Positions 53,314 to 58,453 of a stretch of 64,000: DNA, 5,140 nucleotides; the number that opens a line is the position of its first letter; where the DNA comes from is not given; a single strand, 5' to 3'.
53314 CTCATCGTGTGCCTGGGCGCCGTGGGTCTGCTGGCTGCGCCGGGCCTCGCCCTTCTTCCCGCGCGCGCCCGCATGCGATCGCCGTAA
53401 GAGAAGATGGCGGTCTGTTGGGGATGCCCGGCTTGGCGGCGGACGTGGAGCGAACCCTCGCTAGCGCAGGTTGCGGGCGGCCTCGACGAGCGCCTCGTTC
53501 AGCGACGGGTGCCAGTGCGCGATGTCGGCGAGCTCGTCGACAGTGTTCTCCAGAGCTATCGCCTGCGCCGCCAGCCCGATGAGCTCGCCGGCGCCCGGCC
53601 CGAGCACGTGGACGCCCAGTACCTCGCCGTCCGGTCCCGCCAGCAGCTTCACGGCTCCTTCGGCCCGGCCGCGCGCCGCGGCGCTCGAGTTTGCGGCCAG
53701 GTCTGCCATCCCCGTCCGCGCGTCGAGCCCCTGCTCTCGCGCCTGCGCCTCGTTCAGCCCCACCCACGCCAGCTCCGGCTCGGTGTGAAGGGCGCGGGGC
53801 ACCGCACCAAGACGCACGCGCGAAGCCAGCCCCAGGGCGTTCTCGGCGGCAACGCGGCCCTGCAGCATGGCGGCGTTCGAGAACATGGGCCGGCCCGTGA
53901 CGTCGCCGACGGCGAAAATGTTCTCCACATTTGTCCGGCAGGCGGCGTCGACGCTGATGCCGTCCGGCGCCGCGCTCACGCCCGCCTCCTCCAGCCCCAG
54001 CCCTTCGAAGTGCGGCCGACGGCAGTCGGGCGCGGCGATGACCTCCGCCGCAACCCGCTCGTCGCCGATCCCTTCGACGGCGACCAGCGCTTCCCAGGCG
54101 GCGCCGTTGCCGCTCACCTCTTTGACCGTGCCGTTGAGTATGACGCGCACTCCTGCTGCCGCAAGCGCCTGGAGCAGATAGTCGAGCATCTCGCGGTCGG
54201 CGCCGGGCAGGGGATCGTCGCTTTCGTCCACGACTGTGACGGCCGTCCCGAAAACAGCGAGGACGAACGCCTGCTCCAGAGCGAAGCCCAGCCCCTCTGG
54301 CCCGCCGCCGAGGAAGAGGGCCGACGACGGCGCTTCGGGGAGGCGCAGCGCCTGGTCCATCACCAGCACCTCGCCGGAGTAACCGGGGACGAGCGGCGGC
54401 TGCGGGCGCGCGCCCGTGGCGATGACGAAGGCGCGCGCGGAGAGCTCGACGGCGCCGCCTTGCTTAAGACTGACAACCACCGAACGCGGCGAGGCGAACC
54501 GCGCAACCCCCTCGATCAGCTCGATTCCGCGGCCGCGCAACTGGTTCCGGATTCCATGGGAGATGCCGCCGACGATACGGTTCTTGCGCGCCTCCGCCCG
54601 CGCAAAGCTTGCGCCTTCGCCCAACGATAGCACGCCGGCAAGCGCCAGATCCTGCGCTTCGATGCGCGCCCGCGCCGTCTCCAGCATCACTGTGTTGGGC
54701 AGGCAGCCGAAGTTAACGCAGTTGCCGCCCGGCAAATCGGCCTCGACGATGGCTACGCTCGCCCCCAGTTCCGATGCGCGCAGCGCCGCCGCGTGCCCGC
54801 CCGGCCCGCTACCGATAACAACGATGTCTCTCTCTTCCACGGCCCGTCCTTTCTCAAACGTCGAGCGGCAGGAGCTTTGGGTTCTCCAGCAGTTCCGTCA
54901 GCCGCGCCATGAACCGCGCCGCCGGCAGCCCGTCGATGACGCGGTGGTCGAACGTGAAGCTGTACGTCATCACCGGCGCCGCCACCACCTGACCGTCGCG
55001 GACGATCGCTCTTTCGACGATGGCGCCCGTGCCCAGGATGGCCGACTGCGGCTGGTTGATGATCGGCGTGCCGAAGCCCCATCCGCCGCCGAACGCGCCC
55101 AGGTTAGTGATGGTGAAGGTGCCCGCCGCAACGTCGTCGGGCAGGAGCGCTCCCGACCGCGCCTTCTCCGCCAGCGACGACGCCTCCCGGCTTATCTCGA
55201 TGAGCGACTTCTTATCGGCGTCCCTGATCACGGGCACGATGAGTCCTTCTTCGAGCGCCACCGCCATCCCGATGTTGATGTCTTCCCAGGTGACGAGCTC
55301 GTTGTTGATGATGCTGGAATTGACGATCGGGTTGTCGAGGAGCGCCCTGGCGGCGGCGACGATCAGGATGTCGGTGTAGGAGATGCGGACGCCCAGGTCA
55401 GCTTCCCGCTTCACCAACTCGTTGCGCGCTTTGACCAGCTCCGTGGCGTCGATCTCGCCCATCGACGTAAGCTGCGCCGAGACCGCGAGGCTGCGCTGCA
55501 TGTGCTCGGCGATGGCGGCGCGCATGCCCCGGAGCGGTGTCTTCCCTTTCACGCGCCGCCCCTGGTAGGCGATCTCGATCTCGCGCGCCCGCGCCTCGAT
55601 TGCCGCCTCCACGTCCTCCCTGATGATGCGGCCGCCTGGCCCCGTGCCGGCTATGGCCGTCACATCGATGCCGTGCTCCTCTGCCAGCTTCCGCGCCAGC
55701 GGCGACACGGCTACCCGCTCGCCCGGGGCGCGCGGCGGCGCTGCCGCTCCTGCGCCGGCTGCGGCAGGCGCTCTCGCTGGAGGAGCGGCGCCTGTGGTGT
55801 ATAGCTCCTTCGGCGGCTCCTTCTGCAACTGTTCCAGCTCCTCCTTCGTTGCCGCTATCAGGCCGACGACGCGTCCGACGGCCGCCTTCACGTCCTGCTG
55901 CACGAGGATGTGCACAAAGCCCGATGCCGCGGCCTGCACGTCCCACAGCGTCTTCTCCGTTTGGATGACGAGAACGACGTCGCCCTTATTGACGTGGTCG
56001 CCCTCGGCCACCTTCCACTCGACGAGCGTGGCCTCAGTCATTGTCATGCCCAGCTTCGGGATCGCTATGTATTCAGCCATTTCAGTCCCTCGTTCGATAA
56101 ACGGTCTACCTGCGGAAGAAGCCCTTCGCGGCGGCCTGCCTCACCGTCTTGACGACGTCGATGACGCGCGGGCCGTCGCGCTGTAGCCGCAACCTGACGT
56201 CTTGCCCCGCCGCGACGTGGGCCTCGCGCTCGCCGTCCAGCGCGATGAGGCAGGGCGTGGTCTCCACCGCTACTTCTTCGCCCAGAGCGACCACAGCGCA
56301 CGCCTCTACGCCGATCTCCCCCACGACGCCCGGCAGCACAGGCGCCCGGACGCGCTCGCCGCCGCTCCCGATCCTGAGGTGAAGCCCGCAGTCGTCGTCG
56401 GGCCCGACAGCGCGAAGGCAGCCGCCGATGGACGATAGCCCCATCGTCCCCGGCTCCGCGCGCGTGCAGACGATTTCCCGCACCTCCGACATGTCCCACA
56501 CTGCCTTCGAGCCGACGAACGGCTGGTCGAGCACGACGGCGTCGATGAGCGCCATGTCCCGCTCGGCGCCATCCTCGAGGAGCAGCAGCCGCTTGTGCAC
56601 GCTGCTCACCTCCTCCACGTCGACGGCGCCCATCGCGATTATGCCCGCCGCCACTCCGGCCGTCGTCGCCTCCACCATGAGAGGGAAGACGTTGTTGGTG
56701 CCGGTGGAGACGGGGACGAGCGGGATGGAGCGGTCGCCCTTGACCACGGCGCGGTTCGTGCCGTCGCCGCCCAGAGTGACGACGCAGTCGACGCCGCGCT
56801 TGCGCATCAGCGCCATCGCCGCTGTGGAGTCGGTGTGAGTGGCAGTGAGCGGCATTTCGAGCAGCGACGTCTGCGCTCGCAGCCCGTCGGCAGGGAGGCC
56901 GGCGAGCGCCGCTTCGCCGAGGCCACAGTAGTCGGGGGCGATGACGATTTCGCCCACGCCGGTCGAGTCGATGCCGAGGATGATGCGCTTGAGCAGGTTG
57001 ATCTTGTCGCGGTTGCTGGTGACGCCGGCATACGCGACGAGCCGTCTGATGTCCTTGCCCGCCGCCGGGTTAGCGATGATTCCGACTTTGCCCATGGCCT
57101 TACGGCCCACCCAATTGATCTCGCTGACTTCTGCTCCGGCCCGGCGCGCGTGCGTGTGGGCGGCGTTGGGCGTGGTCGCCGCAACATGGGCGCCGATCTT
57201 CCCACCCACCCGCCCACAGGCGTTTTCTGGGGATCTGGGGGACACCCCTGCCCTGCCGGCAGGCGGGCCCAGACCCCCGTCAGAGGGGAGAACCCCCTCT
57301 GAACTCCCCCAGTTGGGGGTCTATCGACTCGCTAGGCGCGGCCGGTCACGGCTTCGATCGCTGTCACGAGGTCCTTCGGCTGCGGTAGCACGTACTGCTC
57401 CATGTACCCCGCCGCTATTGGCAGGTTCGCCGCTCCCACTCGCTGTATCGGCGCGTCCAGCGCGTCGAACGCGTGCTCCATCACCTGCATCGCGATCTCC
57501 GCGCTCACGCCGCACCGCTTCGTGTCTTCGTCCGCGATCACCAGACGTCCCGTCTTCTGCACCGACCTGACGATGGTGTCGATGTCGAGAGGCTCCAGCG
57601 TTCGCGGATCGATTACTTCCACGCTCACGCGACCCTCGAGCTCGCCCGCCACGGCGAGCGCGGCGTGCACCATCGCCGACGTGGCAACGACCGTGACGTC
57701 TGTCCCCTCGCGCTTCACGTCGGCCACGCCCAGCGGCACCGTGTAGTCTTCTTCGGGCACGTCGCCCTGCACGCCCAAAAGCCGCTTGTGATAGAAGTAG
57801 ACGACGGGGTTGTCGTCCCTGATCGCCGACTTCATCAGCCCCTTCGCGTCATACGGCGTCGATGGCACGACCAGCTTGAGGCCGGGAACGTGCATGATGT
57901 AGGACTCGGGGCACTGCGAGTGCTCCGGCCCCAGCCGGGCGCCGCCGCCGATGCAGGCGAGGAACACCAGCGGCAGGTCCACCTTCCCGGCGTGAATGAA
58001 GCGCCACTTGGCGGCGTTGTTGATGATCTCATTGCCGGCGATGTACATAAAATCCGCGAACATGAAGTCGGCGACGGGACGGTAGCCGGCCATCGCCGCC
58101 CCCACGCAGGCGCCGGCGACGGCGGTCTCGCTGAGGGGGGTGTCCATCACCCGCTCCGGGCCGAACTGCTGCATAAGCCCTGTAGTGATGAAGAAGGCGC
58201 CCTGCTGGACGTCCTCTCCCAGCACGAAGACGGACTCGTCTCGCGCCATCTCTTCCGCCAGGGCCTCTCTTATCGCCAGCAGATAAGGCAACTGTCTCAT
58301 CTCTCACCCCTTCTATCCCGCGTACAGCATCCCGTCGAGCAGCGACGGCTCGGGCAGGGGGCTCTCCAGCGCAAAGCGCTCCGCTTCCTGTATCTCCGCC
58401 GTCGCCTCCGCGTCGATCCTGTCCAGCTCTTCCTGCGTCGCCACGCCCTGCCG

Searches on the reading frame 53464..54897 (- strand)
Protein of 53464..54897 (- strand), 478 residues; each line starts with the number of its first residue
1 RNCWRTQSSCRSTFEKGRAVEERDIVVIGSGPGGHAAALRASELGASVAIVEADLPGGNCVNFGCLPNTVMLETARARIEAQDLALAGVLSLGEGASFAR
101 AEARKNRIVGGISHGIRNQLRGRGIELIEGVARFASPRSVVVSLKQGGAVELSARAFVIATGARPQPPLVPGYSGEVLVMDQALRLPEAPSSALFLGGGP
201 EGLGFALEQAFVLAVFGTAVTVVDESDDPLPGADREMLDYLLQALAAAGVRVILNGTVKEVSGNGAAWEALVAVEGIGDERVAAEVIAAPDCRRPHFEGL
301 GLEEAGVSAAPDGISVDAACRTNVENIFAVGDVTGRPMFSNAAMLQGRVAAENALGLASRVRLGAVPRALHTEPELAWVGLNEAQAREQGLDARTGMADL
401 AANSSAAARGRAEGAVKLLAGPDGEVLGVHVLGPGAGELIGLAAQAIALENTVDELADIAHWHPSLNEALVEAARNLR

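Call 13: search_protein_families(library=pfam, proteins=[window:53464-54897:-], max_evalue=0.001)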
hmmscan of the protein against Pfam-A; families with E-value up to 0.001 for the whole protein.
window:53464-54897:- (478 aa): 7 families
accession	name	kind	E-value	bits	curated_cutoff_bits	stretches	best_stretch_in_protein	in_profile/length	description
PF07992.20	Pyr_redox_2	-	1.1e-48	166.5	26.1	1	24-347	2-291/291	Pyridine nucleotide-disulphide oxidoreductase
PF02852.28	Pyr_redox_dim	-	5.9e-27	94.5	25.3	1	366-474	1-110/110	Pyridine nucleotide-disulphide oxidoreductase, dimerisation domain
PF00070.33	Pyr_redox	-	1.6e-13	51.4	22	1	205-270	10-76/82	Pyridine nucleotide-disulphide oxidoreductase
PF00890.30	FAD_binding_2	-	3.2e-08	33.6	20.4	1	24-55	1-32/414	FAD binding domain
PF12831.13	FAD_oxidored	-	1.9e-07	31.2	27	1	24-65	1-43/416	FAD dependent oxidoreductase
PF01134.28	GIDA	-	5.6e-06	26.1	22.1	0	24-162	1-149/391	Glucose inhibited division protein A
PF01266.30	DAO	-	1.1e-05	25.6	27.9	0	24-58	1-37/353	FAD dependent oxidoreductase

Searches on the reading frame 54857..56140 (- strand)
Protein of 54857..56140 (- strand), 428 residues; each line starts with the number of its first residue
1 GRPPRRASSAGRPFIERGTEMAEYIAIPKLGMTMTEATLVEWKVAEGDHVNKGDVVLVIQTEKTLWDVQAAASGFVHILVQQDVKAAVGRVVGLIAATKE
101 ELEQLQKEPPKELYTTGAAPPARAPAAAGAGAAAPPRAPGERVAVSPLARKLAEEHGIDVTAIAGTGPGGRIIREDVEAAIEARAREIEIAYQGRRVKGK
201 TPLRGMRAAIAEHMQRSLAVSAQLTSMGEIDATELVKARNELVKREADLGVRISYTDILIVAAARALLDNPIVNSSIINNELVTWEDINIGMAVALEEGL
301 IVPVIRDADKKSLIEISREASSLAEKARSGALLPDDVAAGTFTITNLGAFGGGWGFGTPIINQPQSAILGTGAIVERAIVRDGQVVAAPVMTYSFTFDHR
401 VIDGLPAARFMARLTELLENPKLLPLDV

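Call 13: search_protein_families(library=pfam, proteins=[window:54857-56140:-], max_evalue=0.001)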
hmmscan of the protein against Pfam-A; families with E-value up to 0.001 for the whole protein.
window:54857-56140:- (428 aa): 4 families
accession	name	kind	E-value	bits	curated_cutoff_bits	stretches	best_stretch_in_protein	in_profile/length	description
PF00198.28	2-oxoacid_dh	-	9.3e-77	258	23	1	200-424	6-230/232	2-oxoacid dehydrogenases acyltransferase (catalytic domain)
PF02817.22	E3_binding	-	2.8e-16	59.8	23.7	1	144-178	2-36/36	e3 binding domain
PF00364.28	Biotin_lipoyl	-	7e-12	45.4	22.1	1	25-92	3-70/73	Biotin-requiring enzyme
PF13533.13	Biotin_lipoyl_2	-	4.2e-05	23.7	29.8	1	37-59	9-31/32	Biotin-lipoyl like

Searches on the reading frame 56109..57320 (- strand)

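Call 13: search_protein_families(library=pfam, proteins=[window:56109-57320:-], max_evalue=0.001)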
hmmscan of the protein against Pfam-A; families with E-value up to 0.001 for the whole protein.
window:56109-57320:- (404 aa): 2 families
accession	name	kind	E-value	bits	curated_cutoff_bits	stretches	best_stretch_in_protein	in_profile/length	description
PF01513.26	NAD_kinase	-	3.3e-09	37.6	25.5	1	162-229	58-127/130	ATP-NAD kinase N-terminal domain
PF00781.29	DAGK_cat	-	5.7e-06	26.4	23.6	1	158-220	37-103/125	Diacylglycerol kinase catalytic domain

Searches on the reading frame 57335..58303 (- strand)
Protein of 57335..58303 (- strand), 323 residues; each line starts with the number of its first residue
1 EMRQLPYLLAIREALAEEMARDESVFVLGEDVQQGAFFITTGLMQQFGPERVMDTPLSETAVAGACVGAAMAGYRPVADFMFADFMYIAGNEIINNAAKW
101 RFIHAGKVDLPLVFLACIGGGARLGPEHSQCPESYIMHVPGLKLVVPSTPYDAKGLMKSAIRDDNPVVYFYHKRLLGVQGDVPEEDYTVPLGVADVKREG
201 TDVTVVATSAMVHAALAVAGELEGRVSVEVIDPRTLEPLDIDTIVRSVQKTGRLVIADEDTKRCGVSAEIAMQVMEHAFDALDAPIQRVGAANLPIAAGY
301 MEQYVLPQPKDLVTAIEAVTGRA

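Call 13: search_protein_families(library=pfam, proteins=[window:57335-58303:-], max_evalue=0.001)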
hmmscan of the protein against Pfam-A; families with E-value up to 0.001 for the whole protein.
window:57335-58303:- (323 aa): 2 families
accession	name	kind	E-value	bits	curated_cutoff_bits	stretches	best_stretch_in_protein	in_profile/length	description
PF02779.29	Transket_pyr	-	6.2e-41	140.4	27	1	7-177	5-173/174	Transketolase, pyrimidine binding domain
PF02780.25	Transketolase_C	-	7.2e-35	120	25.9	1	192-311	1-123/124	Transketolase, C-terminal domain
